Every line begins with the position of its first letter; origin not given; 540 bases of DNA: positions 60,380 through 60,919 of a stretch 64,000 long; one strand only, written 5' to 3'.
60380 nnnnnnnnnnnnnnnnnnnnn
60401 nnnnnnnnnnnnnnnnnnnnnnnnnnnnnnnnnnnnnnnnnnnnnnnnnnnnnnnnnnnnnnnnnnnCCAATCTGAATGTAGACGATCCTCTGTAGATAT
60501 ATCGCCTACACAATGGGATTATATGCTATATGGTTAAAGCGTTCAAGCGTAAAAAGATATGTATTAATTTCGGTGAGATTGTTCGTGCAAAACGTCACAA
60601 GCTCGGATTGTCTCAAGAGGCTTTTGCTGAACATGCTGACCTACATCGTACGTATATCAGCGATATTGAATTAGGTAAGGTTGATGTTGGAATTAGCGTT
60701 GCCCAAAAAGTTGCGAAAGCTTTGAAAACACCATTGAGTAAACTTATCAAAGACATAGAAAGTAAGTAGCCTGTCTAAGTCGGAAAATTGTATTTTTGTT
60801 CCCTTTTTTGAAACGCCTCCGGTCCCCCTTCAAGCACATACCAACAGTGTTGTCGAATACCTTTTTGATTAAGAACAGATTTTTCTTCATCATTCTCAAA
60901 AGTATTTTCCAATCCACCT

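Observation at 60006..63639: Candidate defence cluster: PHP-phosphoesterase/ABC-ATPase fusion (Ppl-like) with XRE regulator and PD-(D/E)xK nuclease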

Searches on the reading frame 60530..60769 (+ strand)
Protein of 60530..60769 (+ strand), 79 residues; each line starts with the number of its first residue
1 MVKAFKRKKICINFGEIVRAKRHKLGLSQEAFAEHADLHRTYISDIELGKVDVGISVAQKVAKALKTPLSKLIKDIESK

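Call 4: search_protein_families(library=pfam, proteins=[window:60530-60769:+], max_evalue=0.1)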
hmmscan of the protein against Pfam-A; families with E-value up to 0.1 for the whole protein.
window:60530-60769:+ (79 aa): 5 families
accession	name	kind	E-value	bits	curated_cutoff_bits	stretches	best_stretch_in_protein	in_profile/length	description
PF01381.28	HTH_3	-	3.9e-13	49.7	23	1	18-72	1-55/55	Helix-turn-helix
PF12844.13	HTH_19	-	2.3e-08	34.3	30.2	1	15-74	1-60/64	Helix-turn-helix domain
PF13560.12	HTH_31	-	2.5e-08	34.6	27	1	14-68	2-57/64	Helix-turn-helix domain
PF13413.12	HTH_25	-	0.0085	16.3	24.6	1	19-52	3-36/62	Helix-turn-helix domain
PF00157.23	Pou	-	0.051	14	27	0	14-34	9-29/72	Pou domain - N-terminal to homeobox domain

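Call 5: search_protein_families(library=padloc, proteins=[window:60530-60769:+], max_evalue=0.1)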
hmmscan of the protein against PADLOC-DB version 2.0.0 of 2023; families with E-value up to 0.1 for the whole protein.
window:60530-60769:+ (79 aa): 16 families
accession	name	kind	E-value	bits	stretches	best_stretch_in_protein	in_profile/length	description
PDLC03665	Control_protein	-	1.6e-17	61.5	1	9-76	4-74/77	control protein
PDLC02926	HTH_VI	-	1.2e-12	45.9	1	13-73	1-61/92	-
PDLC03671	Control_protein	-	4.1e-10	37.8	1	15-73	16-74/84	control protein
PDLC03666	Control_protein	-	9.8e-09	33.5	1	12-77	5-70/77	control protein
PDLC04142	capH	-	1e-08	34.2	1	14-78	7-71/103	capH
PDLC03953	RmrA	-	3.3e-08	31.2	1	13-70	5-62/373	-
PDLC03536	REase_II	-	6.3e-07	27.3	1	21-73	18-70/237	Type II restriction enzyme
PDLC03664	Control_protein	-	7.7e-07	27.5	1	12-66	12-66/74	control protein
PDLC03947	RmrA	-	3e-05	21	1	14-77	12-75/383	-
PDLC03668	Control_protein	-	9.4e-05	20.9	1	18-66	13-61/79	control protein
PDLC03943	RmrA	-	0.0012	16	1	18-67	7-56/370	-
PDLC03954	RmrA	-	0.0022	15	1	15-77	12-74/380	-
PDLC03946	RmrA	-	0.0026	14.5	1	20-74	9-63/357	-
PDLC03949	RmrA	-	0.0047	13.8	1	21-70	10-59/363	-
PDLC03952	RmrA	-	0.0059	13.5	1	18-74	27-83/395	-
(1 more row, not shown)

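Call 6: search_protein_families(library=ncbifam, proteins=[window:60530-60769:+], max_evalue=0.1)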
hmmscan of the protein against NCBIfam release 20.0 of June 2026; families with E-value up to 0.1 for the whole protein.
window:60530-60769:+ (79 aa): 17 families
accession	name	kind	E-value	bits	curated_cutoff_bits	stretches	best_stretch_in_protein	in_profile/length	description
NF006015.0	PRK08154.1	subfamily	5.5e-12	45.5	204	1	6-77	23-94/314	anaerobic benzoate catabolism transcriptional regulator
TIGR03070.1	couple_hipB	subfamily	3.1e-11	43.1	71.65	1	14-65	3-54/58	type II toxin-antitoxin system Y4mF family antitoxin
TIGR00270.2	TIGR00270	equivalog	2.9e-08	33.7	110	1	6-72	66-134/159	multiprotein bridging factor aMBF1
NF007408.0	PRK09943.1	equivalog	6.8e-08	32.3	211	1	13-76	7-70/185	HTH-type transcriptional regulator PuuR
NF010465.0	PRK13890.1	equivalog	6.6e-07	29.5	96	1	12-74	5-66/121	conjugal transfer protein TrbA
NF041951.1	phage_RstR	subfamily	1.4e-06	28.5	80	1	13-75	2-64/108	RstR family transcriptional repressor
NF041493.1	MobT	equivalog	4.5e-06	25.7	600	1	19-66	2-49/383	MobT family relaxase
NF046032.1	TransRegSlrRBacil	equivalog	6.7e-05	23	250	1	15-73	3-62/149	HTH-type transcriptional regulator SlrR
TIGR02607.1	antidote_HigA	equivalog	0.00026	20.8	47.7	1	14-67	7-61/81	HigA family addiction module antitoxin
TIGR03830.1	CxxCG_CxxCG_HTH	subfamily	0.00044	20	61.8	1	2-56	54-108/127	type II TA system antitoxin MqsA family protein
NF041677.1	trans_regClgR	equivalog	0.00045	20.3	170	1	14-76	9-71/113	transcriptional regulator ClgR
NF003162.0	PRK04140.1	equivalog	0.001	18.2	263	1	15-74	128-187/317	transcriptional regulator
NF047948.1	male_kill_WMK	equivalog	0.0023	17.5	300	1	8-75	157-224/300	WO male-killing family protein Wmk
NF008109.0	PRK10856.1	equivalog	0.0055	16.5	208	1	11-55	12-56/334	cytoskeleton protein RodZ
NF048000.1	ECH1013_TF_S24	equivalog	0.017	15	300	1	18-75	7-65/204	ECH_1013 family putative transcriptional regulator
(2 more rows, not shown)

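Call 62: search_protein_families(library=phrogs, proteins=[window:60530-60769:+], max_evalue=0.01)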
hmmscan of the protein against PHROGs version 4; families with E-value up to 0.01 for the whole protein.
window:60530-60769:+ (79 aa): 22 families
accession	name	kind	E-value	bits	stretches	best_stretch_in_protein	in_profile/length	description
phrog_3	-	transcription regulation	4.7e-11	44.1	1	6-75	81-148/430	transcriptional repressor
phrog_8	-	transcription regulation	1.4e-10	42.1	1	12-77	160-220/346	transcriptional regulator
phrog_1373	-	transcription regulation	8.8e-10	39.8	1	11-74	61-124/166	transcriptional regulator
phrog_4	-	transcription regulation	4.7e-09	36.7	1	9-78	132-197/400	transcriptional repressor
phrog_5823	-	transcription regulation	1.4e-08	35.3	1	13-73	6-67/404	transcriptional regulator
phrog_7241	-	transcription regulation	7.7e-08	33.4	1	15-73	63-121/122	transcriptional regulator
phrog_2328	-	transcription regulation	3.8e-06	27.7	1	14-74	16-76/128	transcriptional repressor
phrog_955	-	DNA, RNA and nucleotide metabolism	1.2e-05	26.1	1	13-61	24-72/142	HTH DNA binding protein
phrog_2439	-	transcription regulation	3.5e-05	23.9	1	15-72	9-66/367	transcriptional regulator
phrog_4583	-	transcription regulation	0.00013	22.9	1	10-77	7-74/81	transcriptional repressor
phrog_2339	-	DNA, RNA and nucleotide metabolism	0.00024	22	1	19-56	31-69/98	HTH DNA binding protein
phrog_6831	-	transcription regulation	0.00025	22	1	24-63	16-56/68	transcriptional regulator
phrog_2967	-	transcription regulation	0.00041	21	1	13-76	10-73/225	transcriptional regulator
phrog_2104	-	unknown function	0.00056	21.1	1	17-66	43-92/103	-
phrog_3642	-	DNA, RNA and nucleotide metabolism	0.0014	19.5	1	8-66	3-61/79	HTH DNA binding protein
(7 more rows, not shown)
